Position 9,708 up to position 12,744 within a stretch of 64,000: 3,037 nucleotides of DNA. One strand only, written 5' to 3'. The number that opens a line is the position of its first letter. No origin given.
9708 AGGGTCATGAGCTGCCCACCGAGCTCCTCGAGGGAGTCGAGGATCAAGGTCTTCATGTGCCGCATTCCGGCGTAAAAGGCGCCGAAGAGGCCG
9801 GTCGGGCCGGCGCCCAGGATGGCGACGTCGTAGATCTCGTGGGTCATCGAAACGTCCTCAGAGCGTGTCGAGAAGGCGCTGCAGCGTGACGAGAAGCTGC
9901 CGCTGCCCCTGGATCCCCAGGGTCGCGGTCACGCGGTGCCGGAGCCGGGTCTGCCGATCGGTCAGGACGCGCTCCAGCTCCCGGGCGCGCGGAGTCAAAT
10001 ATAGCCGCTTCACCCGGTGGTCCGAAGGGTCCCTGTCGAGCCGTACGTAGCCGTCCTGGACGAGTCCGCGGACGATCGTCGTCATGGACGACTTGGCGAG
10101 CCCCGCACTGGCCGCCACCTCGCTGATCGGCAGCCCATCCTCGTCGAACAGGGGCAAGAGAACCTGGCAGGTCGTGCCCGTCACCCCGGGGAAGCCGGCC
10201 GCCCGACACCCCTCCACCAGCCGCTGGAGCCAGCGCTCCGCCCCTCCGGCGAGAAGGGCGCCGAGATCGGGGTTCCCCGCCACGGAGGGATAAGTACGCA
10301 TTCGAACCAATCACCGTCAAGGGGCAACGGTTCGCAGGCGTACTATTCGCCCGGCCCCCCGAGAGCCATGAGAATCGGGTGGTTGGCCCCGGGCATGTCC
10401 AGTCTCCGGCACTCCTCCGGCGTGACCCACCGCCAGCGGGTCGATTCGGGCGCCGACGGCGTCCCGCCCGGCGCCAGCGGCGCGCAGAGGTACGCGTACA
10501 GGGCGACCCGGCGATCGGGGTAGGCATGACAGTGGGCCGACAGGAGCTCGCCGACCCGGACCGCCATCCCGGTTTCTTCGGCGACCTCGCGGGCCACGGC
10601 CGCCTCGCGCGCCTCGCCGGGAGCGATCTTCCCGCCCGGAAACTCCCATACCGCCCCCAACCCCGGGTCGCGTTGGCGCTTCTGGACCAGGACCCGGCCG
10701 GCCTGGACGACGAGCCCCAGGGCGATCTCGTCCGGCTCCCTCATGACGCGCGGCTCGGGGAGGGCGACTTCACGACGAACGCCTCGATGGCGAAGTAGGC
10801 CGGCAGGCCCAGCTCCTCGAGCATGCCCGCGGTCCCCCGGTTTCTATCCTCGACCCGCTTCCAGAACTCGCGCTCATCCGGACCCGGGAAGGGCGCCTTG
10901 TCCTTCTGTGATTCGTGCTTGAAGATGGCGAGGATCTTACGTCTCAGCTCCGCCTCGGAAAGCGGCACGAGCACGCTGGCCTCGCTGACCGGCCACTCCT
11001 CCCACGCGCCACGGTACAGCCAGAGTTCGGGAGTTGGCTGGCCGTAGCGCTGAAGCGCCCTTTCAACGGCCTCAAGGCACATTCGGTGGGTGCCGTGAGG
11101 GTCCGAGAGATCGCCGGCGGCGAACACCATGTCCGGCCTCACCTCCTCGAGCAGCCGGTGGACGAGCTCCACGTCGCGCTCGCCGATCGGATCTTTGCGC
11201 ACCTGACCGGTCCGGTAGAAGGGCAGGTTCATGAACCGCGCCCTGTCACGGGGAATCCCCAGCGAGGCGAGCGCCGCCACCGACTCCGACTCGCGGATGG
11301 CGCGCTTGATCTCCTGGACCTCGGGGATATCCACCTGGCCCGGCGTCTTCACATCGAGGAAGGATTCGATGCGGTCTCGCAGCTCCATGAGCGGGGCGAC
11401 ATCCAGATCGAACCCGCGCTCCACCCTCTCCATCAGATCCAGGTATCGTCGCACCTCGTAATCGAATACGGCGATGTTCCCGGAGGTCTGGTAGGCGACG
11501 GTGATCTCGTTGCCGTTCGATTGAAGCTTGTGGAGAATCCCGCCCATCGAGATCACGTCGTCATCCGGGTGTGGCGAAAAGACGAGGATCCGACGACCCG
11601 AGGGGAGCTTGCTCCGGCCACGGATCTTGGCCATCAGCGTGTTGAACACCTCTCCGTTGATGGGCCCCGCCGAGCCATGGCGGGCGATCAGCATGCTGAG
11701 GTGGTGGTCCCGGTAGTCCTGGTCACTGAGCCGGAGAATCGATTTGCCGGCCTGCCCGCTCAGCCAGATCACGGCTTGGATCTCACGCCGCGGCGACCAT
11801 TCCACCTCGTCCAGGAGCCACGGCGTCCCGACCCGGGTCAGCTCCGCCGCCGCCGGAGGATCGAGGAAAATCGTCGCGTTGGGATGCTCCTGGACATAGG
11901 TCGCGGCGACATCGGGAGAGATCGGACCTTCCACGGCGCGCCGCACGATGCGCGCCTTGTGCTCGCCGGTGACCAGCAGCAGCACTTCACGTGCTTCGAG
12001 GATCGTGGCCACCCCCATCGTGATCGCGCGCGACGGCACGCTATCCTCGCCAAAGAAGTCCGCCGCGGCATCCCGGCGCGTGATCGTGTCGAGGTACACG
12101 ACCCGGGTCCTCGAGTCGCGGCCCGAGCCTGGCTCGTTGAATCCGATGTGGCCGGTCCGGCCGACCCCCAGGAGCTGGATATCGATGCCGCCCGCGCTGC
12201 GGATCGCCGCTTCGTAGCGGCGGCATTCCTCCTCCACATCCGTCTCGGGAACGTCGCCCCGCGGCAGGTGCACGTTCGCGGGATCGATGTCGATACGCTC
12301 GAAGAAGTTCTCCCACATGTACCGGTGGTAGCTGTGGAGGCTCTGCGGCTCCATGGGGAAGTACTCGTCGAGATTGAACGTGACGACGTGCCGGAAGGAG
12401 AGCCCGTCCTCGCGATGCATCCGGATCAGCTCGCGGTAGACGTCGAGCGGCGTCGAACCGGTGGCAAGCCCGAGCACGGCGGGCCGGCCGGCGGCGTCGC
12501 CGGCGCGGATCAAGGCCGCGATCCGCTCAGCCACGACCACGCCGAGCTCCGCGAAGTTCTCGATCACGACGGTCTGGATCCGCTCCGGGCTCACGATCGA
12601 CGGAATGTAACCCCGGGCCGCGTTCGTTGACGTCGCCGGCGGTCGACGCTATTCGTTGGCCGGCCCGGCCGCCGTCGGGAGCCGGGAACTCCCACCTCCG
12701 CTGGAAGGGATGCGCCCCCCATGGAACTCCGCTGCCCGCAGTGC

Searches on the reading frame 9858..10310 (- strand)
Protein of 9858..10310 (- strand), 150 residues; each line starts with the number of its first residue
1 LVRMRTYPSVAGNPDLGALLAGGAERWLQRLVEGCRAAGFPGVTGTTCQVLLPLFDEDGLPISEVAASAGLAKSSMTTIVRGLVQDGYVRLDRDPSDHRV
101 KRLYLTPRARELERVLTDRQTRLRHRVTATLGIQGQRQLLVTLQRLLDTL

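Call 25: search_protein_families(library=pfam, proteins=[window:9858-10310:-], max_evalue=0.0001)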
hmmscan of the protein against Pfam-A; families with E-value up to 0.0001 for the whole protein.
window:9858-10310:- (150 aa): 3 families
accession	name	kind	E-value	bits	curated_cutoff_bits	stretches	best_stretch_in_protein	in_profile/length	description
PF01047.28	MarR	-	6e-08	32.9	24.6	1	49-100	7-58/59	MarR family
PF12802.13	MarR_2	-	6.1e-08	33.1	27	1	42-99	2-60/61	MarR family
PF09339.16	HTH_IclR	-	3.4e-06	27.1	22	1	58-92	17-51/52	IclR helix-turn-helix domain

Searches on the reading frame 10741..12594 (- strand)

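Call 25: search_protein_families(library=pfam, proteins=[window:10741-12594:-], max_evalue=0.0001)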
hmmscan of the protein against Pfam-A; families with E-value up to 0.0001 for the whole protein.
window:10741-12594:- (617 aa): 2 families
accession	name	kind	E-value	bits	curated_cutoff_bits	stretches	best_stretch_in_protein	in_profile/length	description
PF01182.26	Glucosamine_iso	-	2.9e-21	76.8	27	1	16-237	5-219/225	Glucosamine-6-phosphate isomerases/6-phosphogluconolactonase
PF02585.22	PIG-L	-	8.3e-19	68.8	28.2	1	337-513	1-128/129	GlcNAc-PI de-N-acetylase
